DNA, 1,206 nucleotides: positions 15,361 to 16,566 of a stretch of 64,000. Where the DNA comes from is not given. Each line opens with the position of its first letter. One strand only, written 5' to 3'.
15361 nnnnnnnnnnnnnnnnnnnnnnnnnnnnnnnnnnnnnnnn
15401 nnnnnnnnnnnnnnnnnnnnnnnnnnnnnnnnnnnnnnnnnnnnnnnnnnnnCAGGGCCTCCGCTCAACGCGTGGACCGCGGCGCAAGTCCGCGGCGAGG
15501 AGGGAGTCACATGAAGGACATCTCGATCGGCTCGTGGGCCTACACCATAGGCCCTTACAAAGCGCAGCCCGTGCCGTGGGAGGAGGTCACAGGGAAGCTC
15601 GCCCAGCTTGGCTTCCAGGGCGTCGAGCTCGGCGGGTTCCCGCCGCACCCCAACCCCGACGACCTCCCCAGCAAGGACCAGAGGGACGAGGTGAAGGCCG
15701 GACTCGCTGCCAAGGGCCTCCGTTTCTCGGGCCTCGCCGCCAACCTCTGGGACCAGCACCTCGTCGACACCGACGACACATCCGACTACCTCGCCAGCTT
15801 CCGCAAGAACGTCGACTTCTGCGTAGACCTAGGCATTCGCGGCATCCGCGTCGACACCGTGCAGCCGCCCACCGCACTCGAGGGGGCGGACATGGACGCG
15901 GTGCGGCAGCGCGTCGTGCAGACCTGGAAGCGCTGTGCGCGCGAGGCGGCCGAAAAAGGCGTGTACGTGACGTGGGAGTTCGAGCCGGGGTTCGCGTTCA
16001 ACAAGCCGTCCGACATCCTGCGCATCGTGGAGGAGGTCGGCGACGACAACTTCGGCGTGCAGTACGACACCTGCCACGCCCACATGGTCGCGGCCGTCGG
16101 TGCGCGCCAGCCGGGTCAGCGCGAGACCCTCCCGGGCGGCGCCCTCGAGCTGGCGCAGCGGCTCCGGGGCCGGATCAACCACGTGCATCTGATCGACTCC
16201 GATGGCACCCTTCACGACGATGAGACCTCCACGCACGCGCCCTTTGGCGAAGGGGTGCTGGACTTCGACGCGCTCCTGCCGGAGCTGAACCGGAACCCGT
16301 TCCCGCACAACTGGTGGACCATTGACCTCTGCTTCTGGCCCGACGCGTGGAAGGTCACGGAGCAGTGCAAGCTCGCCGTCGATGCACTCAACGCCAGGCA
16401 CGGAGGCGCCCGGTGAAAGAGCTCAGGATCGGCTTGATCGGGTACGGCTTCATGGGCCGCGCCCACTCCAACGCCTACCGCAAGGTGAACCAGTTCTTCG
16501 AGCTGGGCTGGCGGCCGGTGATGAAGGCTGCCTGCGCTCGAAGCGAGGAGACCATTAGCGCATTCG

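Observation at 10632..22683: Probable oxidative (3-keto) glycoside-cleavage locus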

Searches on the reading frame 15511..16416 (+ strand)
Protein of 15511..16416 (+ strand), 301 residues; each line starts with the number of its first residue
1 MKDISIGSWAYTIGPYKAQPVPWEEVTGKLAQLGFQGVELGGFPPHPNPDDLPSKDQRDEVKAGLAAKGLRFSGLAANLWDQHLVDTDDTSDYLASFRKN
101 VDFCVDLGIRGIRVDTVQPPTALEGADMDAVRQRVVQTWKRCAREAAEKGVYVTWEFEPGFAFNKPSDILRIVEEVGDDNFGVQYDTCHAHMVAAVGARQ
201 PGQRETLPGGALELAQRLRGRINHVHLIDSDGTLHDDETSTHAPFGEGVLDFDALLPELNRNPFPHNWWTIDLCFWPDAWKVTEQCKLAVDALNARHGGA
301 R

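Call 4: search_protein_families(library=pfam, proteins=[window:15511-16416:+], max_evalue=0.01)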
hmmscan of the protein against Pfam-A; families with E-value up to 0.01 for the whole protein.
window:15511-16416:+ (301 aa): 1 family
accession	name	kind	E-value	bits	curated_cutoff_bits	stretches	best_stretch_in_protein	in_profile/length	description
PF01261.30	AP_endonuc_2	-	1.9e-35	123.2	31.1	1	29-272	3-228/249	Xylose isomerase-like TIM barrel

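Call 5: search_protein_families(library=ncbifam, proteins=[window:15511-16416:+], max_evalue=0.01)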
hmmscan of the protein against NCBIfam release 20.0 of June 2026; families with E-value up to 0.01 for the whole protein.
window:15511-16416:+ (301 aa): 5 families
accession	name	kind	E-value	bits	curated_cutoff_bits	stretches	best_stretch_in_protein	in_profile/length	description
TIGR03234.1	OH-pyruv-isom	equivalog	4.3e-08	32.8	353.45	1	24-194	17-185/254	hydroxypyruvate isomerase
TIGR04379.1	myo_inos_iolE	equivalog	9.2e-08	32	290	1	19-250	21-232/290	myo-inosose-2 dehydratase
NF002198.0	PRK01060.1-3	equivalog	1.4e-05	24.9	244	1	168-255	146-221/253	deoxyribonuclease IV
NF043033.1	OxoTetrIsom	equivalog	0.00033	20.5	325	1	98-193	88-181/251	2-oxo-tetronate isomerase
NF007360.0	PRK09856.1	equivalog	0.0094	15.5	305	0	216-265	197-241/276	fructoselysine 3-epimerase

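Call 8: search_solved_structures(query=window:15511-16416:+, max_evalue=0.01)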
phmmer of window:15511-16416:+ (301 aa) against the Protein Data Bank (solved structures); distinct sequences matched with E-value up to 0.01: 0.

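Call 13: find_related_loci(query=window:15511-16416:+, collection=genome_contigs, flank=10000)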
Query window:15511-16416:+ (301 aa) in genome_contigs; peptide patterns used: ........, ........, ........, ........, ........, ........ (x = any residue, [..] = any of these).
355 stretches matched a pattern; 224 encode a relative of the query (tblastn E <= 1e-3); the best 80 are kept; 80 distinct loci.
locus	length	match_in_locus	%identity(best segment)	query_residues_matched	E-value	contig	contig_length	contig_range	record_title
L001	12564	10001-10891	80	1-297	9e-167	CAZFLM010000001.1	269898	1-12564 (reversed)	MAG TPA_asm: uncultured Chthonomonadaceae bacterium isolate SRP220891_co1_476 genome assembly, contig: NODE_32_length_26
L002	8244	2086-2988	77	1-301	4e-166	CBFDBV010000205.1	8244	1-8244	MAG TPA_asm: uncultured bacterium isolate SRR26215678_binner123_Refined_74 genome assembly, contig: ERZ25073496.10620, w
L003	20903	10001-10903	78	1-301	1e-164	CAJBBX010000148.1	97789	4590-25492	MAG: uncultured Chthonomonas sp. isolate Loc090907-8-6m_bin-692 genome assembly, contig: bin-692:148/188, whole genome s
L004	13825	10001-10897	78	1-299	7e-164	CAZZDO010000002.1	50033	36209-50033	MAG TPA_asm: uncultured Armatimonadia bacterium isolate SRP098346_co1_170 genome assembly, contig: NODE_325_length_50033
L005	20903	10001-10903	78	1-301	8e-164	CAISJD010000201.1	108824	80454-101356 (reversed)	MAG: uncultured Chthonomonas sp. isolate LaPlata-b_bin-0775 genome assembly, contig: bin-0775:201/211, whole genome shot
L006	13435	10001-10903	78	1-301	7e-164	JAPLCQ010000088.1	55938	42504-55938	MAG: Armatimonadota bacterium isolate LacPavin_0920_WC57_MAG_69_10 LacPavin_0920_WC57_scaffold_1089351, whole genome sho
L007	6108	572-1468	77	1-299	2e-164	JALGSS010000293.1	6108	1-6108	MAG: Candidatus Zipacnadia bacterium isolate AB_3033_Bin_153 AB_3033_Bin_153_scaffold_24510, whole genome shotgun sequen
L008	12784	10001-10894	76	1-298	2e-161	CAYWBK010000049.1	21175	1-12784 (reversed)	MAG TPA_asm: uncultured Armatimonadia bacterium isolate binchicken_co3_96 genome assembly, contig: NODE_7934_length_2117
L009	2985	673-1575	75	1-301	4e-170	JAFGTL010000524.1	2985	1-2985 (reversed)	MAG: Candidatus Hydrogenedentota bacterium isolate Zod_Metabat.968 k87_9245121, whole genome shotgun sequence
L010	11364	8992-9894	75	1-301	4e-159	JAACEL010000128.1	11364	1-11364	MAG: Nitrospiraceae bacterium isolate OTbin.67 scaffold_2260, whole genome shotgun sequence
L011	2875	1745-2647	75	1-301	4e-168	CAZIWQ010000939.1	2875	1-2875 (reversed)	MAG TPA_asm: uncultured Armatimonadia bacterium isolate binchicken_co66_209 genome assembly, contig: NODE_47434_length_2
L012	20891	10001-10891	76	1-297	2e-157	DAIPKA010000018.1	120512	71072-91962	MAG TPA_asm: Candidatus Hydrogenedentota bacterium isolate CTOTU18300 NODE_130_length_120512_cov_25.727961, whole genome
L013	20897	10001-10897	74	1-299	1e-155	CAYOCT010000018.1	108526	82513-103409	MAG TPA_asm: uncultured Nitrospiraceae bacterium isolate binchicken_co16_39 genome assembly, contig: NODE_301_length_108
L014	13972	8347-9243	73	1-299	6e-155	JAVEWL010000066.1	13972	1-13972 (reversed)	MAG: FCB group bacterium isolate BF4_144 NODE_13766_length_13972_cov_3.359624_Biofilm4, whole genome shotgun sequence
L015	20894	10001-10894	72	1-298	3e-152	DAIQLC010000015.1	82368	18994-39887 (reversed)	MAG TPA_asm: Candidatus Hydrogenedentota bacterium isolate CTOTU19843 NODE_248_length_82368_cov_17.209554, whole genome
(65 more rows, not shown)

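Call 15: find_encoding_contigs(protein=window:15511-16416:+, flank=10000, max_places=4)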
Protein window:15511-16416:+ (301 aa): 1 contig read that carries it; 1 place shown.
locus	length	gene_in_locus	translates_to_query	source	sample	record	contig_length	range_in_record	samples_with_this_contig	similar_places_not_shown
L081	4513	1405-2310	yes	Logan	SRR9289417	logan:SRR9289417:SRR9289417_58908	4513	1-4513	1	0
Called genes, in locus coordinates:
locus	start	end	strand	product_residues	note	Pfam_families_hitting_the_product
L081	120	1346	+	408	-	-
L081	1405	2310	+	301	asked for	PF01261:AP_endonuc_2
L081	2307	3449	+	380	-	PF01408:GFO_IDH_MocA, PF02894:GFO_IDH_MocA_C, PF22725:GFO_IDH_MocA_C3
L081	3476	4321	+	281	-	PF01261:AP_endonuc_2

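Call 30: search_solved_structures(query=A1, max_evalue=1, show_alignments=2)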
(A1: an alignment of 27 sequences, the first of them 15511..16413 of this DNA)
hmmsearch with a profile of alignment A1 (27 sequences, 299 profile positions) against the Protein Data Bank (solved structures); distinct sequences matched with E-value up to 1: 53.
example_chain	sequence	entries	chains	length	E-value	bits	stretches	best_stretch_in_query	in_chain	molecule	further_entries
2hk0_A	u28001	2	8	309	2.3e-06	30.4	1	22-191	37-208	D-PSICOSE 3-EPIMERASE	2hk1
1i60_A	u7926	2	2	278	3e-06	30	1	85-194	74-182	IOLI PROTEIN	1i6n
3wqo_A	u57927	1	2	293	3.2e-06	29.9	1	135-265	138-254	Uncharacterized protein MJ1311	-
3cqh_A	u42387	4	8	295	4.2e-06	29.5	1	25-182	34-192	L-ribulose-5-phosphate 3-epimerase ulaE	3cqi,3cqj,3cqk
8xiv_A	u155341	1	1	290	4.2e-06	29.5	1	20-191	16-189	D-tagatose 3-epimerase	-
8xix_A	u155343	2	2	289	4.3e-06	29.5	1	20-191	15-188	D-tagatose 3-epimerase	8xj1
3dx5_A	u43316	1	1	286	2.4e-05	27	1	15-263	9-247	uncharacterized protein AsbF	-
3vni_A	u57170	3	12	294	4.4e-05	26.2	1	21-191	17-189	Xylose isomerase domain protein TIM barrel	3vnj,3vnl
3vnk_A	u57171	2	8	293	4.5e-05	26.1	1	21-191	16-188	Xylose isomerase domain protein TIM barrel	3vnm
7e9w_A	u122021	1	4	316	5.2e-05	25.9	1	21-191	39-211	D-psicose 3-epimerase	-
3ngf_A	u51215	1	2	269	0.00048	22.7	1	95-193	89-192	AP endonuclease, family 2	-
7x7w_A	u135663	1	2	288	0.0017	21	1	22-191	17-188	D-PSICOSE 3-EPIMERASE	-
3cny_A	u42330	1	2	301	0.007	18.9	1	23-190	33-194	Inositol catabolism protein IolE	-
8z1i_A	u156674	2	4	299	0.0071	18.9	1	57-178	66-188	Art22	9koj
8edd_A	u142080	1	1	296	0.0089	18.6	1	147-256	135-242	Probable endonuclease 4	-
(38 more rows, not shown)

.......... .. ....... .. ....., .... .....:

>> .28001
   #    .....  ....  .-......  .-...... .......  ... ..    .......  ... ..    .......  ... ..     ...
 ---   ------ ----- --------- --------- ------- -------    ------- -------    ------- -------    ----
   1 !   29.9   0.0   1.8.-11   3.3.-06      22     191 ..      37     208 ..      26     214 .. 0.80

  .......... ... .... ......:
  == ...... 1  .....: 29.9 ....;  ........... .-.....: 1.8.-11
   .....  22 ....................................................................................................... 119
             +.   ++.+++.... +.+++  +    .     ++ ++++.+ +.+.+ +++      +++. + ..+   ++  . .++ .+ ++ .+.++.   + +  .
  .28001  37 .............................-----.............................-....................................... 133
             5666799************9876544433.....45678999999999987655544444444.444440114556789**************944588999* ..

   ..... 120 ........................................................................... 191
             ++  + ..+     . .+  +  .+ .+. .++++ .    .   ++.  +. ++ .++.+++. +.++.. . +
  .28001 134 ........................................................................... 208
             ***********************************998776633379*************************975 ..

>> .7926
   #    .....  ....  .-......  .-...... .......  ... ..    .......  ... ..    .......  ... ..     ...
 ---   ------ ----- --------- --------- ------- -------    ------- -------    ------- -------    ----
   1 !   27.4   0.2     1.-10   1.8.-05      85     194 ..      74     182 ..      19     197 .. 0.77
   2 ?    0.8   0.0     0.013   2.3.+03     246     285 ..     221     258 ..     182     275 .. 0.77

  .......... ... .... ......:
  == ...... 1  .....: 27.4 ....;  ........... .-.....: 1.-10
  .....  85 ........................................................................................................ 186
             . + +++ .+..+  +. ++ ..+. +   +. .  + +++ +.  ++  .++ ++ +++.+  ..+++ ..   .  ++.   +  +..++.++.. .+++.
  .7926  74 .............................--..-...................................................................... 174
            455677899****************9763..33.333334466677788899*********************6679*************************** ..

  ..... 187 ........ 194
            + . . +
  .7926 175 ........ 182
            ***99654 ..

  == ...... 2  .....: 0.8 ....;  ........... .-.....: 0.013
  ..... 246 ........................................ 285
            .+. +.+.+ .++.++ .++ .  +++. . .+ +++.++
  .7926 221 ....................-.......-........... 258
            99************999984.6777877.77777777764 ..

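Call 57: find_homologous_proteins(query=window:15511-16413:+)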
Query window:15511-16413:+ (301 aa): 4880 proteins with E <= 0.001 among 6665 candidates; the best 120 are listed.
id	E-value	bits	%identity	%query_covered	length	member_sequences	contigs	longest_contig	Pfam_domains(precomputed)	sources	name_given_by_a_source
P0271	1.1e-209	714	100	100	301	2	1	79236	PF01261.31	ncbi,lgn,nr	ncbi:MAG TPA: sugar phosphate isomerase/epimerase family protein [Chthonomonadales bacterium]|nr:sug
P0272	1.1e-174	599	82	100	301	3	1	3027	PF01261.31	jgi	jgi:sugar phosphate isomerase/epimerase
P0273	3.8e-171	587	82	98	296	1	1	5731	PF01261.31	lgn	-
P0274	8.4e-171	586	81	100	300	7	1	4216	PF01261.31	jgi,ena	-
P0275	9.7e-171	586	81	99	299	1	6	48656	PF01261.31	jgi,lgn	jgi:sugar phosphate isomerase/epimerase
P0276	1.2e-170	585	81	99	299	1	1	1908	PF01261.31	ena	-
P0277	2.7e-170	584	81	99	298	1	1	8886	PF01261.31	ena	-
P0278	6.5e-170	583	81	99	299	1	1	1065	PF01261.31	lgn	-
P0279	4.9e-169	580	80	99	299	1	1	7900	PF01261.31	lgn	-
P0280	9.7e-169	579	80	99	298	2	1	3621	PF01261.31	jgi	jgi:sugar phosphate isomerase/epimerase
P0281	1.0e-168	579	81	100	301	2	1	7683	PF01261.31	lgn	-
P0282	5.0e-168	577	80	100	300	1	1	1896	PF01261.31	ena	-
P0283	6.7e-168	576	79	99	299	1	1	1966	PF01261.31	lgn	-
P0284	1.2e-167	575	78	99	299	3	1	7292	PF01261.31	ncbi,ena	-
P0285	1.6e-167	575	81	97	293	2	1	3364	PF01261.31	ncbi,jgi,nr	ncbi:MAG: sugar phosphate isomerase/epimerase [Armatimonadetes bacterium]|nr:sugar phosphate isomera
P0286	2.8e-167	574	79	99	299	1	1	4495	PF01261.31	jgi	jgi:sugar phosphate isomerase/epimerase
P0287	2.9e-167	574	78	99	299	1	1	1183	PF01261.31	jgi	-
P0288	4.8e-167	573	78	100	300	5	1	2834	PF01261.31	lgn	-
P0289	2.7e-166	571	78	99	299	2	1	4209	PF01261.31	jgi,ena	-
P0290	2.8e-166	571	78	100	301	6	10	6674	PF01261.31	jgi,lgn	jgi:sugar phosphate isomerase/epimerase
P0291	3.6e-166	571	79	99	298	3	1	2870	PF01261.31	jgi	-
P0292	5.0e-166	570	80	99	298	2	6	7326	PF01261.31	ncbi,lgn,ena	-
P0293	1.3e-165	569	79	99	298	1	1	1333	PF01261.31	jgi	-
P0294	1.4e-165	569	78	100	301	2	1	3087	PF01261.31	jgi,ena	-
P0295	1.4e-165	569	78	99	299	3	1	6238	PF01261.31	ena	-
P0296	1.4e-165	569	80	98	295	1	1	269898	PF01261.31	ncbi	-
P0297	2.1e-165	568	79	99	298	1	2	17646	PF01261.31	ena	-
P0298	4.2e-165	567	79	99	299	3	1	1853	PF01261.31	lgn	-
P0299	6.0e-165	567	76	99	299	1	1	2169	PF01261.31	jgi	-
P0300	9.8e-165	566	77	99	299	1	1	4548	PF01261.31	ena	-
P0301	1.2e-164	566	77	99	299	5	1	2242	PF01261.31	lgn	-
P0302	1.3e-164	565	76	99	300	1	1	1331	PF01261.31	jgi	-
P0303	1.8e-164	565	76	100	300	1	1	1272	PF01261.31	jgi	jgi:sugar phosphate isomerase/epimerase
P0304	3.1e-164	564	78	99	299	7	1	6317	PF01261.31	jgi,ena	-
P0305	4.1e-164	564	76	99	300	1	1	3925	PF01261.31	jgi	jgi:sugar phosphate isomerase/epimerase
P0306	1.1e-163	562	77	100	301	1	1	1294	PF01261.31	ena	-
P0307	1.5e-163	562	76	99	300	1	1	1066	PF01261.31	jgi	-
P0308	2.0e-163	561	76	99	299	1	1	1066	PF01261.31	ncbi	-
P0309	2.2e-163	561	77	99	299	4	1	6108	PF01261.31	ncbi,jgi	-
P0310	2.2e-163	561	77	99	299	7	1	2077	PF01261.31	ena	-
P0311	3.3e-163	561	78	99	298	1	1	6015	PF01261.31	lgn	-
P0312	3.5e-163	561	76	99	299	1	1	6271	PF01261.31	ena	-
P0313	3.5e-163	561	76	99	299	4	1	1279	PF01261.31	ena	-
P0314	4.0e-163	561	76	99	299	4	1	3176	PF01261.31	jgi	-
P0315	4.4e-163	560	78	99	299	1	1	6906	PF01261.31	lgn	-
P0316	6.5e-163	560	78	99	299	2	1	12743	PF01261.31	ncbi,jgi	-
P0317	1.4e-162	559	75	99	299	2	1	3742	PF01261.31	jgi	jgi:sugar phosphate isomerase/epimerase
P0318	1.5e-162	559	77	99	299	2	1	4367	PF01261.31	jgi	-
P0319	1.8e-162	558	77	99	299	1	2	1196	PF01261.31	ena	-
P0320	4.9e-162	557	75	99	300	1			PF01261.31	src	-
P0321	1.7e-161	555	76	99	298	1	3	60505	PF01261.31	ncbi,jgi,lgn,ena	jgi:sugar phosphate isomerase/epimerase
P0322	3.2e-161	554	77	99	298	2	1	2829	PF01261.31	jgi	jgi:sugar phosphate isomerase/epimerase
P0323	1.9e-160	552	76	99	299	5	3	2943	PF01261.31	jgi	-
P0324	4.1e-160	551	76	100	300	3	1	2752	PF01261.31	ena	-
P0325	1.0e-159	549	76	99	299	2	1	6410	PF01261.31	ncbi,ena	-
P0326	1.0e-159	549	75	99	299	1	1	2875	PF01261.31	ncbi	-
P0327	1.5e-159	549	77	98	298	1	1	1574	PF01261.31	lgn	-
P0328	1.5e-159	549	76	99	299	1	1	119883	PF01261.31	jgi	jgi:sugar phosphate isomerase/epimerase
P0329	2.8e-159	548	77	99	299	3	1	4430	PF01261.31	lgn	-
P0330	4.6e-159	547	69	99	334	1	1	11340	PF01261.31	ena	-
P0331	4.8e-159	547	76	99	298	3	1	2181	PF01261.31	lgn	-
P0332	8.6e-159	546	75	99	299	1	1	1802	PF01261.31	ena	-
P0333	1.3e-158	546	76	99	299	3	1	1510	PF01261.31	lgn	-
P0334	1.3e-158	546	76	99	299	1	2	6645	PF01261.31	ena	-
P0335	1.4e-158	546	76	99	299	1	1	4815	PF01261.31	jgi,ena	-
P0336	2.4e-158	545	76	99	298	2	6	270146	PF01261.31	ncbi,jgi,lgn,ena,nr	ncbi:MAG TPA: sugar phosphate isomerase/epimerase family protein [Candidatus Hydrogenedentes bacteri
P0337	2.5e-158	545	75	99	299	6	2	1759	PF01261.31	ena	-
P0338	2.7e-158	545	75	99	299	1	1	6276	PF01261.31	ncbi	-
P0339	3.5e-158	544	75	99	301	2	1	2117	PF01261.31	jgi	-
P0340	3.5e-158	544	75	99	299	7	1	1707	PF01261.31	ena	-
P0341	7.0e-158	543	74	99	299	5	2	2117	PF01261.31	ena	-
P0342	7.4e-158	543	75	99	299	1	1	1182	PF01261.31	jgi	jgi:sugar phosphate isomerase/epimerase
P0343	1.4e-157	542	76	99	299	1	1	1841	PF01261.31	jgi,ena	-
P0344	4.5e-157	541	74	99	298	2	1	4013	PF01261.31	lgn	-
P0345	4.6e-157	541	75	99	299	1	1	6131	PF01261.31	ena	-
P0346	5.2e-157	540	74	99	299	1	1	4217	PF01261.31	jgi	-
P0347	7.3e-157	540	76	99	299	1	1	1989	PF01261.31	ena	-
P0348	8.5e-157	540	75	99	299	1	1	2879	PF01261.31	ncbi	-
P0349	9.6e-157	540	75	99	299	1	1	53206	PF01261.31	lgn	-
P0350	1.0e-156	539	76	99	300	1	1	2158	PF01261.31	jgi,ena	-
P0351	1.1e-156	539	75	99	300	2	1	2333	PF01261.31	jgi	jgi:sugar phosphate isomerase/epimerase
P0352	2.7e-156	538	74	99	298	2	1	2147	PF01261.31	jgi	-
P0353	3.3e-156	538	75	99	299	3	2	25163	PF01261.31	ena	-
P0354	4.0e-156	538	73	99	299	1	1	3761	PF01261.31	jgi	jgi:sugar phosphate isomerase/epimerase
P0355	4.4e-156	537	74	99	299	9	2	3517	PF01261.31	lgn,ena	-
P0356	5.0e-156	537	75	99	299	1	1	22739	PF01261.31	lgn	-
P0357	6.5e-156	537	75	99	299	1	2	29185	PF01261.31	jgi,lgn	jgi:sugar phosphate isomerase/epimerase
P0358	7.0e-156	537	75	99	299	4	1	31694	PF01261.31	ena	-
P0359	7.4e-156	537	74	99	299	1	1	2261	PF01261.31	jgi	-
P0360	9.7e-156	536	74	99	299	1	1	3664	PF01261.31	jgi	jgi:sugar phosphate isomerase/epimerase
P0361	1.0e-155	536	74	99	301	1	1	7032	PF01261.31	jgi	jgi:sugar phosphate isomerase/epimerase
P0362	1.4e-155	536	74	99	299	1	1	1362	PF01261.31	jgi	-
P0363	1.7e-155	535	73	99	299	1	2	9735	PF01261.31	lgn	-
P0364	1.9e-155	535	74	99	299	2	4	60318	PF01261.31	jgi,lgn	jgi:sugar phosphate isomerase/epimerase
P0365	2.1e-155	535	74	99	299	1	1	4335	PF01261.31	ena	-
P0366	2.1e-155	535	75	99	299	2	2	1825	PF01261.31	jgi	-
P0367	2.6e-155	535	73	99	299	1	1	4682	PF01261.31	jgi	jgi:sugar phosphate isomerase/epimerase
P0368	2.6e-155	535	73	99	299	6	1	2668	PF01261.31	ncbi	-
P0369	4.1e-155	534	74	99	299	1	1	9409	PF01261.31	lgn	-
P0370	4.3e-155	534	74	99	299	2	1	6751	PF01261.31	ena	-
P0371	4.4e-155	534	74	99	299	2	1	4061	PF01261.31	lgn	-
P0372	4.8e-155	534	74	99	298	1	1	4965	PF01261.31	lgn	-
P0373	5.5e-155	534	74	99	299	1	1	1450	PF01261.31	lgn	-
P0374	6.8e-155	533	74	99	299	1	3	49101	PF01261.31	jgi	jgi:sugar phosphate isomerase/epimerase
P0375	7.5e-155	533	74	99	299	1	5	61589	PF01261.31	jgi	jgi:sugar phosphate isomerase/epimerase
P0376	7.7e-155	533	75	99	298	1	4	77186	PF01261.31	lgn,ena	-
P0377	8.9e-155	533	74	99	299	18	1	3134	PF01261.31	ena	-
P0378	1.6e-154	532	74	99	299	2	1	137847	PF01261.31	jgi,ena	-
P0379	1.6e-154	532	75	99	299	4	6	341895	PF01261.31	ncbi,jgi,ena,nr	ncbi:MAG TPA: sugar phosphate isomerase/epimerase family protein [Candidatus Bathyarchaeia archaeon]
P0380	1.8e-154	532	74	99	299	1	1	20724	PF01261.31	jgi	-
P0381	2.7e-154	532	75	99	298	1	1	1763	PF01261.31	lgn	-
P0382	3.3e-154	531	73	99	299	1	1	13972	PF01261.31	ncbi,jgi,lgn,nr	ncbi:MAG: sugar phosphate isomerase/epimerase family protein [FCB group bacterium]|jgi:sugar phospha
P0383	3.5e-154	531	73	99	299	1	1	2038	PF01261.31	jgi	jgi:sugar phosphate isomerase/epimerase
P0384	3.5e-154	531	74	99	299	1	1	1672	PF01261.31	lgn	-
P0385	4.4e-154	531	75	99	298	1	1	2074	PF01261.31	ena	-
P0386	5.2e-154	531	71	99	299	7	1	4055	PF01261.31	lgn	-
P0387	5.3e-154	531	74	99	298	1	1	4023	PF01261.31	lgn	-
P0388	5.5e-154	530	74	99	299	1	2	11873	PF01261.31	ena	-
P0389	5.9e-154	530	73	99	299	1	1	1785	PF01261.31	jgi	jgi:sugar phosphate isomerase/epimerase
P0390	1.0e-153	530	74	99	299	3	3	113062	PF01261.31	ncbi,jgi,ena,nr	ncbi:MAG TPA: sugar phosphate isomerase/epimerase family protein [Candidatus Hydrogenedentes bacteri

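Call 65: predict_structure(alignment_id=A4)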
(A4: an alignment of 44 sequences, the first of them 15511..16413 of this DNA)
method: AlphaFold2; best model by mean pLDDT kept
length: 301 residues; sequences in the alignment: 44
mean_pLDDT: 93.8   pTM: 0.91
mean pLDDT of the five models: 93.8, 90.9, 87.9, 87.4, 87.4
residues with pLDDT >= 90: 250; 70-90: 49; 50-70: 2; < 50: 0
segments of 3 or more residues with pLDDT < 50: none
pLDDT, mean of each block of 10 residues (from residue 1): 95 92 97 98 90 95 98 95 94 98 97 93 91 98 98 95 95 97 97 90 91 97 95 82 89 95 90 89 95 89 54
secondary structure, 60 per line:
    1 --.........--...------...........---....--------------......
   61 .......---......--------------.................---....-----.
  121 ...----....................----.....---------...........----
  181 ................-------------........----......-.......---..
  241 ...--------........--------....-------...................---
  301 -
elements in order: E3-7 H8-11 H23-33 E37-40 H55-67 E71-76 H91-107 E111-114 H120-123 H128-147 E152-156 H166-176 E181-186 H187-196 H210-217 E222-227 E229-235 E239-243 H252-259 E268-271 H279-297
